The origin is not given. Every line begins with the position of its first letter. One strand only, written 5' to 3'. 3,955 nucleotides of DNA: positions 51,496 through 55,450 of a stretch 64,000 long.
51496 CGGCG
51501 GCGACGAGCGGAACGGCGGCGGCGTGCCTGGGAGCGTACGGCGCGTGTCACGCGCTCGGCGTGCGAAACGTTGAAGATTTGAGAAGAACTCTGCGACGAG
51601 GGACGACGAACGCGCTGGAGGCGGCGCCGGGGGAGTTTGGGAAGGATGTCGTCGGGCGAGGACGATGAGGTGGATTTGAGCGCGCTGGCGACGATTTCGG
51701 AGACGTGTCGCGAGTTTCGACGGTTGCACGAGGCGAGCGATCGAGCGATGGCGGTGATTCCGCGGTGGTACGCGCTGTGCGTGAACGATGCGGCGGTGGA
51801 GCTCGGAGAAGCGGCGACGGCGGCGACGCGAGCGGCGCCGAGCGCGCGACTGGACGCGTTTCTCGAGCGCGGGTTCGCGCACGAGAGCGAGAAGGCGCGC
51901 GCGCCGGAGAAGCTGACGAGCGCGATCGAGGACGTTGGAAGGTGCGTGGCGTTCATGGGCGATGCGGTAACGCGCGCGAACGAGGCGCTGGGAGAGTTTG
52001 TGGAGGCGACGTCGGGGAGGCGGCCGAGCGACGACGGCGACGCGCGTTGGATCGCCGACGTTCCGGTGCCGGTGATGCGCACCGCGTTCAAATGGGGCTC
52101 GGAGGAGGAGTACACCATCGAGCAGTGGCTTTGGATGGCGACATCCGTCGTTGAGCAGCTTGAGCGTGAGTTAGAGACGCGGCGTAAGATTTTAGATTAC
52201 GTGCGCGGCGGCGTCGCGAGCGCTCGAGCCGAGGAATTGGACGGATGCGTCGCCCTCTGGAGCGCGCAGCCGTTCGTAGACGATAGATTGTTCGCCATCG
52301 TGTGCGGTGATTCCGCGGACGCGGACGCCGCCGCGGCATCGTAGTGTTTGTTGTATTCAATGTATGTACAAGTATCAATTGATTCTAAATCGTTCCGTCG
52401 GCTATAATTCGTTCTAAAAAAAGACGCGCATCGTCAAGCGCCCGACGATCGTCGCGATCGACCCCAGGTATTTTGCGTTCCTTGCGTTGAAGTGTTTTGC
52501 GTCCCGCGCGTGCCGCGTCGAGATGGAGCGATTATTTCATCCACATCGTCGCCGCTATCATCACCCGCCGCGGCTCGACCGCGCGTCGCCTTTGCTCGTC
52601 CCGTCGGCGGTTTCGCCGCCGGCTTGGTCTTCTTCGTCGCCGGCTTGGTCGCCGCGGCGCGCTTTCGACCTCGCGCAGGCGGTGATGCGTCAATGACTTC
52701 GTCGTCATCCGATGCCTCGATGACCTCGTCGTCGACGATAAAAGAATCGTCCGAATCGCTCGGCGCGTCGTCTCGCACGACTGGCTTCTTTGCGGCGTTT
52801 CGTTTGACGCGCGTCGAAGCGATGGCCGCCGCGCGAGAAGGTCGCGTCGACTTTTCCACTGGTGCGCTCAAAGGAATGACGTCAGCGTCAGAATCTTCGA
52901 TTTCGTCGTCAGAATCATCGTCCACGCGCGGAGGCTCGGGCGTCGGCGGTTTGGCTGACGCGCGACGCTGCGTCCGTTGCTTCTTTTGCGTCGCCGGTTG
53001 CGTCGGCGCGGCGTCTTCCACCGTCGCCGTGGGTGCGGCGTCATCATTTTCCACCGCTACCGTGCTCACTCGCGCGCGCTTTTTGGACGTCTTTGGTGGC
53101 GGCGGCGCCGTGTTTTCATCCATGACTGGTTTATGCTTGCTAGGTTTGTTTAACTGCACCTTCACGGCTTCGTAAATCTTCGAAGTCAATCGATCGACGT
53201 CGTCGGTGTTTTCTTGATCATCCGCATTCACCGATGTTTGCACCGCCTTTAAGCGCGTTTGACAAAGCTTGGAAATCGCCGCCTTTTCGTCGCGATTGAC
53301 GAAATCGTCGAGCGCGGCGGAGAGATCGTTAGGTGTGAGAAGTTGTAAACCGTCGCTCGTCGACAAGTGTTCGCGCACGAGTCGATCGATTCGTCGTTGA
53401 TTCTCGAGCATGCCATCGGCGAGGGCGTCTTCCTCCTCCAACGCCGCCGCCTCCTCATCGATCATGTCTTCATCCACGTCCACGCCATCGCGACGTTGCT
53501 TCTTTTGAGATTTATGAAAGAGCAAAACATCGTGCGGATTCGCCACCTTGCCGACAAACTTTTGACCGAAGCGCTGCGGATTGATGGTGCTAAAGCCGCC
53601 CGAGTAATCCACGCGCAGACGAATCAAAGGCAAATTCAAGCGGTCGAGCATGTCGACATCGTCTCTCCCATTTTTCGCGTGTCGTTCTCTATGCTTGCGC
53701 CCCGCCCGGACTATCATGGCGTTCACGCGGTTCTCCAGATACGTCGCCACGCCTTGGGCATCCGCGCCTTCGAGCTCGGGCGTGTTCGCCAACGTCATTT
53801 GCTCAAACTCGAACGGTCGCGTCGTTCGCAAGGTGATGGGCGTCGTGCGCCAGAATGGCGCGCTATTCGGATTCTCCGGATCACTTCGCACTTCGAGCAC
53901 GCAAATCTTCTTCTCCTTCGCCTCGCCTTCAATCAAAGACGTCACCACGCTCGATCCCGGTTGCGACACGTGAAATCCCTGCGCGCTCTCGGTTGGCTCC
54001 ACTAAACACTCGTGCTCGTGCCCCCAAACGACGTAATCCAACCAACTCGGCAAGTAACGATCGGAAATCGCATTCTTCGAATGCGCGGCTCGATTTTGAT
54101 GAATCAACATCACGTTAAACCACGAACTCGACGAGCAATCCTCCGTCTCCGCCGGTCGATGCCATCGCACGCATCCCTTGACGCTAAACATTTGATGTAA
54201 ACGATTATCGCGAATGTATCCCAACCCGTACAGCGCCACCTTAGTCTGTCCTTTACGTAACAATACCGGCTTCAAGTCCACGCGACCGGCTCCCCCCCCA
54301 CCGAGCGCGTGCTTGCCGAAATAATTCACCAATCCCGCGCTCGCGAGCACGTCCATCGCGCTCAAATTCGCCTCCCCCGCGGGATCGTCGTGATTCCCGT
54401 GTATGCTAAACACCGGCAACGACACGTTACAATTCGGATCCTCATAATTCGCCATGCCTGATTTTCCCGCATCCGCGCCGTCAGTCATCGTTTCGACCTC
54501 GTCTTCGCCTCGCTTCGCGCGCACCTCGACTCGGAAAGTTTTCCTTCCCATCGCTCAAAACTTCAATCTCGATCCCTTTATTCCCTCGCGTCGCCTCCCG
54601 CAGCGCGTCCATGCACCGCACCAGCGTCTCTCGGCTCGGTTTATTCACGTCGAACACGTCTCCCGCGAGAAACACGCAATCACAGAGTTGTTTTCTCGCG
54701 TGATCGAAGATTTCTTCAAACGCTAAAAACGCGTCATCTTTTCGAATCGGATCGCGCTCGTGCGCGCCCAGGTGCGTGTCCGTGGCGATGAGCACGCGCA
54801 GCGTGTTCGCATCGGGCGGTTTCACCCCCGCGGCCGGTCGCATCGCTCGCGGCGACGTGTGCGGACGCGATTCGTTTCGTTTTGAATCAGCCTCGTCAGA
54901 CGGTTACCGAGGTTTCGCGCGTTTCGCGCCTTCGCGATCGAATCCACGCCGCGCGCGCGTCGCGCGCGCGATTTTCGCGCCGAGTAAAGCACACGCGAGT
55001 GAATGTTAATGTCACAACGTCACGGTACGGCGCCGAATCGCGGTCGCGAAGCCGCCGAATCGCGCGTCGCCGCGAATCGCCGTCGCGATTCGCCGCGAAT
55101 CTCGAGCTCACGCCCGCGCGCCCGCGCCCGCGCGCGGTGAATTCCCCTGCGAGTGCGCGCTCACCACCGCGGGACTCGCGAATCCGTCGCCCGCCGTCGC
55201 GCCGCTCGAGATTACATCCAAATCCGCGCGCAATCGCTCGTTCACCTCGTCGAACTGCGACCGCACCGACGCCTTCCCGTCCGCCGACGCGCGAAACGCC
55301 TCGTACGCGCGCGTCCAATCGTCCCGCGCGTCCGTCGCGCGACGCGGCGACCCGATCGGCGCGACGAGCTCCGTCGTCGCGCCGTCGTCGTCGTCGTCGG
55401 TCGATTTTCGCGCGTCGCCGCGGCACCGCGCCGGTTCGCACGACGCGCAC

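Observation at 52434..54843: MRE11 is split across two ORF-track frames by a 67-nt spliceosomal intron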

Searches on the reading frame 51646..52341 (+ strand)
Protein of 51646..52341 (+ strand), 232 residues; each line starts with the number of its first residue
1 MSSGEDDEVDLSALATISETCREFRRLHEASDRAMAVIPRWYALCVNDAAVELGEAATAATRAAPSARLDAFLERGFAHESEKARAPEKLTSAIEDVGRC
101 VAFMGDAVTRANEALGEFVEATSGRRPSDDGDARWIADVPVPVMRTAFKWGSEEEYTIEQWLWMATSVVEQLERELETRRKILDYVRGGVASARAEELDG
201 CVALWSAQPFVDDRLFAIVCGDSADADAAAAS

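Call 47: find_encoding_contigs(protein=window:51646-52341:+, flank=6000, max_places=4)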
Protein window:51646-52341:+ (232 aa): 25 contigs read that carry it; 4 places shown.
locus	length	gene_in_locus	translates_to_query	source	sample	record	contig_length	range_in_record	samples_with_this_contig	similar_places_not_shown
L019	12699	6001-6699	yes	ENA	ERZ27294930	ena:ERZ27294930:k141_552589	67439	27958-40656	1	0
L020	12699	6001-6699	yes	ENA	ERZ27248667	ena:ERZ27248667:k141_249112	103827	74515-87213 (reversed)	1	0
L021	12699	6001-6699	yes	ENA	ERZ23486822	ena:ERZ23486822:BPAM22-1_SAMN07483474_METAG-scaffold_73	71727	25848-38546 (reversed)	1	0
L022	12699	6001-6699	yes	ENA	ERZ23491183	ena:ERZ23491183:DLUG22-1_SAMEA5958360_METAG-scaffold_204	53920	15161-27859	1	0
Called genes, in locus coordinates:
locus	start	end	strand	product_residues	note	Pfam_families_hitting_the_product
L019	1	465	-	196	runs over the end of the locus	PF02536:mTERF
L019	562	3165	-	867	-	PF01663:Phosphodiest, PF19316:PIGO_PIGG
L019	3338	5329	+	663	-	-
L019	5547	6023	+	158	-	-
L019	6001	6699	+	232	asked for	-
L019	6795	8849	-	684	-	PF04152:Mre11_DNA_bind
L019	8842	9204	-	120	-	-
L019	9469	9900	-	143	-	-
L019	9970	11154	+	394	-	-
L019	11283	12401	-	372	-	PF01734:Patatin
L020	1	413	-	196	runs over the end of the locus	PF02536:mTERF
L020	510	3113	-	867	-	PF01663:Phosphodiest, PF19316:PIGO_PIGG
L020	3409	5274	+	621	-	-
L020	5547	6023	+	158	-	-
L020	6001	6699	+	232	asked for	-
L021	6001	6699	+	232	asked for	-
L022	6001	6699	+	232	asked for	-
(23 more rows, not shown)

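Call 48: find_encoding_contigs(protein=window:51646-52341:+, flank=3500, max_places=10)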
Protein window:51646-52341:+ (232 aa): 24 contigs read that carry it; 10 places shown.
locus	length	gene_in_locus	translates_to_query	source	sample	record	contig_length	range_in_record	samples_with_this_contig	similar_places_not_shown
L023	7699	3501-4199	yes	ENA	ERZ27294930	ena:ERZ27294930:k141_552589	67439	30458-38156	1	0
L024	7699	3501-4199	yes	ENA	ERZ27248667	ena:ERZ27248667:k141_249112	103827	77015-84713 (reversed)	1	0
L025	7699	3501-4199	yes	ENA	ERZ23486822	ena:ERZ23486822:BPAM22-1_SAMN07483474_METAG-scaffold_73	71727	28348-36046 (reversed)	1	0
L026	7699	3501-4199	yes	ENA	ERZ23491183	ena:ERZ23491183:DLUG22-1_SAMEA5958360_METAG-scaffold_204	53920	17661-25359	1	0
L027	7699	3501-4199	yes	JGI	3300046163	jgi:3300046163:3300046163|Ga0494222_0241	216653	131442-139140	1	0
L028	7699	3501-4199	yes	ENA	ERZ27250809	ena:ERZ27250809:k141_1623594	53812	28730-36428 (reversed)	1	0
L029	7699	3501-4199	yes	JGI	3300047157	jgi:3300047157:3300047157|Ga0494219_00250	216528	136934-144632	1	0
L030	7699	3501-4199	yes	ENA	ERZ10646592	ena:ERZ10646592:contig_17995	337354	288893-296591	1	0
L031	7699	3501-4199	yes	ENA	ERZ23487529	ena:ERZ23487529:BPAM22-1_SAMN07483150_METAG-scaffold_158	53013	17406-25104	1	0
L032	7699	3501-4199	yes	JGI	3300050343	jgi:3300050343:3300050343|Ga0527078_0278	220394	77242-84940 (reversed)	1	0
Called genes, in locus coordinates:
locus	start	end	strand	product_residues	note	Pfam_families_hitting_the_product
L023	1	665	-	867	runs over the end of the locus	PF01663:Phosphodiest, PF19316:PIGO_PIGG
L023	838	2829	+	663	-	-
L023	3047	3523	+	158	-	-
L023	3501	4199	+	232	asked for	-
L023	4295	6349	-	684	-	PF04152:Mre11_DNA_bind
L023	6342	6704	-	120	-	-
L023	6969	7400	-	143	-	-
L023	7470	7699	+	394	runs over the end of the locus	-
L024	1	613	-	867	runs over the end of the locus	PF01663:Phosphodiest, PF19316:PIGO_PIGG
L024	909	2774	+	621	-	-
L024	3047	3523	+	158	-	-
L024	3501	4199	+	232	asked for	-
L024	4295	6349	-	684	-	PF04152:Mre11_DNA_bind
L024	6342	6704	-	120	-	-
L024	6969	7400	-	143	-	-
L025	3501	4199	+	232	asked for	-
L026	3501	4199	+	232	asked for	-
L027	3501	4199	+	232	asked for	-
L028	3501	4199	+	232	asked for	-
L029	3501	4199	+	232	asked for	-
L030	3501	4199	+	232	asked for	-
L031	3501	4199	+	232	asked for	-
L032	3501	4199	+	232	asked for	-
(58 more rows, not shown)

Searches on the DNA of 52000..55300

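Call 40: search_rna_families(source=window, start=52000, end=55300, threshold=evalue, max_evalue=1)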
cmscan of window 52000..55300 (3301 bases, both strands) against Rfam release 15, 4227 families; matches with E-value up to 1: 1.
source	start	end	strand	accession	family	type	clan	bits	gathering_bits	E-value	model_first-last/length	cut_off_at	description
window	52026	52126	-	RF02344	ar14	Gene; sRNA;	-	20.9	58.8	0.56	1-123/123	no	Alphaproteobacterial ar14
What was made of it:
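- No Rfam family matches the intron even at E <= 1 (call 40).
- Tried and rejected: An Rfam scan of 52000..55300 at E <= 1 gave nothing in the intron, only a chance-level sRNA hit at 52026..52126 (call 40).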
